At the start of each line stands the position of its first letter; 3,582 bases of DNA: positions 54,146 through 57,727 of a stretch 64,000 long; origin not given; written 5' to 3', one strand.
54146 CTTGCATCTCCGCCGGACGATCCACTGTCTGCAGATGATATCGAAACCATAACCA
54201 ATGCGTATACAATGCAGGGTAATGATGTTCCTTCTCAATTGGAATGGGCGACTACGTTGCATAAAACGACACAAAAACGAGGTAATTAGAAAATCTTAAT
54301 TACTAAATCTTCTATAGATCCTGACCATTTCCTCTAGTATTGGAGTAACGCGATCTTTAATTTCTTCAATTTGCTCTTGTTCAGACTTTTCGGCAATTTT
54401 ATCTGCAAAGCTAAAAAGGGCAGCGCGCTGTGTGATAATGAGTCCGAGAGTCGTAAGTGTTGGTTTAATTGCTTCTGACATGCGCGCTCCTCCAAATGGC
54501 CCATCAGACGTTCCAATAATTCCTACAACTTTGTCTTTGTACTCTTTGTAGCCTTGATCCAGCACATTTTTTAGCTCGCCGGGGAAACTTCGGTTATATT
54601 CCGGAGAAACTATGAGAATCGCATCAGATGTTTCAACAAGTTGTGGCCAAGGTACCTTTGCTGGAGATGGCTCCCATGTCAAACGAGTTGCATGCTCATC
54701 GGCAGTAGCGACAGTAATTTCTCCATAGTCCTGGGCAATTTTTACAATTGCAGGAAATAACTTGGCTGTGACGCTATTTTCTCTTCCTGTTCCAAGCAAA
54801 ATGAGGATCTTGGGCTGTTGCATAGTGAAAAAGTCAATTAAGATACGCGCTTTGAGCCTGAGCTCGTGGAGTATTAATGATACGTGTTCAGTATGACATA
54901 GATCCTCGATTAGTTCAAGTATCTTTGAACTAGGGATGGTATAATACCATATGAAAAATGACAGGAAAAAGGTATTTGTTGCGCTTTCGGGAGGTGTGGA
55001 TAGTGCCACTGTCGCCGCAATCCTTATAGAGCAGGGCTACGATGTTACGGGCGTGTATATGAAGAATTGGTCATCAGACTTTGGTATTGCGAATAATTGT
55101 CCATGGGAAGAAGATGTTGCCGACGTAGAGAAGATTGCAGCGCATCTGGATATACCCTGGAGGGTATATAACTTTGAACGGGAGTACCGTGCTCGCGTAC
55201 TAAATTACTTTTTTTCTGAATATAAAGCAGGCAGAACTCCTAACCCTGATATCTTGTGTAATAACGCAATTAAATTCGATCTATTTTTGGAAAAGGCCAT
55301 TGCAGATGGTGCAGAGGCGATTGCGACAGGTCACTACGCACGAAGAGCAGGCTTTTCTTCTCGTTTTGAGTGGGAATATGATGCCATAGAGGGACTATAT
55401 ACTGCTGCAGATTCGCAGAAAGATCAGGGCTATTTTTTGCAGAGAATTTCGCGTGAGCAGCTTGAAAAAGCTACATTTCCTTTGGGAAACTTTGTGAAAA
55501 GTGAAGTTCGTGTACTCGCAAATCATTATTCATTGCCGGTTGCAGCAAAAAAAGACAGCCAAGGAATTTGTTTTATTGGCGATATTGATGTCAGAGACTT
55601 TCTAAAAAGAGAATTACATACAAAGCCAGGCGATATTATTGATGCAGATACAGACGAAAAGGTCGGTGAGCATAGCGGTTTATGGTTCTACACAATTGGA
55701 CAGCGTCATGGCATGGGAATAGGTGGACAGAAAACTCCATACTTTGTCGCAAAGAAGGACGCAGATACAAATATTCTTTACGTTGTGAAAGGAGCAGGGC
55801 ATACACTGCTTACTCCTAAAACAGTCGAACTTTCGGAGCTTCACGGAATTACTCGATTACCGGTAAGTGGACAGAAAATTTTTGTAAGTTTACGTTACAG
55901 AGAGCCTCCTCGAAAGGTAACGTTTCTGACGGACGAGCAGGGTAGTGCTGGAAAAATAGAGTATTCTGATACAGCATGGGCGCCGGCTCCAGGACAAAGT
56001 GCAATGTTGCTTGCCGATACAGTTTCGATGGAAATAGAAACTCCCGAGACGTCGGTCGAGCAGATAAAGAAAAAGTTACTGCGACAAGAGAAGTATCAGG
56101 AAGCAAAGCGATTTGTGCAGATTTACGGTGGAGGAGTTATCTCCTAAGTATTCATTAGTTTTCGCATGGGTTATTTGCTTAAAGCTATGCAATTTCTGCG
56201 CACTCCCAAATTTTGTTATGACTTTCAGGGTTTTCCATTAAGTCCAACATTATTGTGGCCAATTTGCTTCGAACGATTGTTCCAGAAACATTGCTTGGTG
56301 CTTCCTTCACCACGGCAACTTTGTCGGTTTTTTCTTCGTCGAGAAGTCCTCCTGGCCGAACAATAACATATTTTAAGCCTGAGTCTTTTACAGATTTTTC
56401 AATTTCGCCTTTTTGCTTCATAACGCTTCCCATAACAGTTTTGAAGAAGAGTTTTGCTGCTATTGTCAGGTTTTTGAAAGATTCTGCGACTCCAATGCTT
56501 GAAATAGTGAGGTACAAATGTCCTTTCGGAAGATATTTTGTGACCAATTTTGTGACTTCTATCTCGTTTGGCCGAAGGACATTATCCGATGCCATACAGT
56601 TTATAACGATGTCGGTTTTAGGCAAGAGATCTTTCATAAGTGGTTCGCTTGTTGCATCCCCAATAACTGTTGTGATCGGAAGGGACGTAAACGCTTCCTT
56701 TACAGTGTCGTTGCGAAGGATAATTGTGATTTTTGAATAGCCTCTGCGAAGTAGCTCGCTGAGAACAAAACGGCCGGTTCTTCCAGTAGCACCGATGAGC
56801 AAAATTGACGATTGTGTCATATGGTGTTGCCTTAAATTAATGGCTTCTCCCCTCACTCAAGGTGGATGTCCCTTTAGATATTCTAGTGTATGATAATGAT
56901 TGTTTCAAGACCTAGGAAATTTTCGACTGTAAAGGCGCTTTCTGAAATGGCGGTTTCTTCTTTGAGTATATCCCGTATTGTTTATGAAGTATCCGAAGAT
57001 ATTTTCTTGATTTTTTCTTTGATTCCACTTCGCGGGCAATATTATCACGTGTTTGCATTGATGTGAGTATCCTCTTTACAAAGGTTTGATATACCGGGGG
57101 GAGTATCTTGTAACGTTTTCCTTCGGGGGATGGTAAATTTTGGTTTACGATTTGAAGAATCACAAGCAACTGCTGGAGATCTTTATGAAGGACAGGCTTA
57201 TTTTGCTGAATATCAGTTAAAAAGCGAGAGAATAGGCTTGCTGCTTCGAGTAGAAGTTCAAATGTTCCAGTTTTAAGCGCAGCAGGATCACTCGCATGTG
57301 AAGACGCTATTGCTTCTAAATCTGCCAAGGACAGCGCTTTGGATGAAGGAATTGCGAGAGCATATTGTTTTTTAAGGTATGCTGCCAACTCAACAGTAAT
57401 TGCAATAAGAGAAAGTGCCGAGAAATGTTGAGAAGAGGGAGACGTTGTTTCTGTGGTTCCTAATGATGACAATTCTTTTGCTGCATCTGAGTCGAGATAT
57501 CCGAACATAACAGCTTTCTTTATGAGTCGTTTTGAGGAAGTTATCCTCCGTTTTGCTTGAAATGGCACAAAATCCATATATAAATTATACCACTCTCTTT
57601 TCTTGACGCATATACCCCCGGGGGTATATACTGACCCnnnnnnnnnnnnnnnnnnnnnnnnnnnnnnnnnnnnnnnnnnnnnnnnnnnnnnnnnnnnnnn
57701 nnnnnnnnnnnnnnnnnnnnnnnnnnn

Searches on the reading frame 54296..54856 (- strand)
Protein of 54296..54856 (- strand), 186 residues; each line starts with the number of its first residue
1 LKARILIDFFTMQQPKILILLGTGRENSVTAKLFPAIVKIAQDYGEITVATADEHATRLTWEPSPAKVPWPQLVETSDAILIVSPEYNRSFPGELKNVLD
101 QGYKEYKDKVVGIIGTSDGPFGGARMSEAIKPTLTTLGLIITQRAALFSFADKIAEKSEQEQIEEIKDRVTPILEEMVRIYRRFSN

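Call 45: search_protein_families(library=pfam, proteins=[window:54296-54856:-], max_evalue=0.01)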
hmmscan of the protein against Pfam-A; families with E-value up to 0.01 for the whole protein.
window:54296-54856:- (186 aa): 2 families
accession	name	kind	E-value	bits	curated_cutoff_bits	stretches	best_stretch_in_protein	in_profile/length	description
PF03358.20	FMN_red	-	2.5e-22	79.6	24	1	15-147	1-146/152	NADPH-dependent FMN reductase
PF02525.22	Flavodoxin_2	-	6e-07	29.8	27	1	16-168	2-192/198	Flavodoxin-like fold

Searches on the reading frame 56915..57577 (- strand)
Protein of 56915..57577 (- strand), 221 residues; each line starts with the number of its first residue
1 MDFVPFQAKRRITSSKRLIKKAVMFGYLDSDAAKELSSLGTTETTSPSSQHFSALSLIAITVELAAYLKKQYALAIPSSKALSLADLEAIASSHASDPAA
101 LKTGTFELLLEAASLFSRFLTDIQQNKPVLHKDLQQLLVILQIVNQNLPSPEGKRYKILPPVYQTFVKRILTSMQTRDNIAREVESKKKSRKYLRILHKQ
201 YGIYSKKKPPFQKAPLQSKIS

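Call 6: search_protein_families(library=pfam, proteins=[window:56915-57577:-], max_evalue=0.1)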
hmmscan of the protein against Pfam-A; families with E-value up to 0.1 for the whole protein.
window:56915-57577:- (221 aa): 0 families

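Call 73: search_protein_families(library=ncbifam, proteins=[window:56915-57577:-], max_evalue=0.01)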
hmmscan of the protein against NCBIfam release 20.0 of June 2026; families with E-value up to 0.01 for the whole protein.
window:56915-57577:- (221 aa): 1 family
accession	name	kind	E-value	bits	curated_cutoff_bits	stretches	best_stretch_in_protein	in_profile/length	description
NF041499.3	MobP3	subfamily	0.0047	16.6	150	1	126-208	220-296/315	MobP3 family relaxase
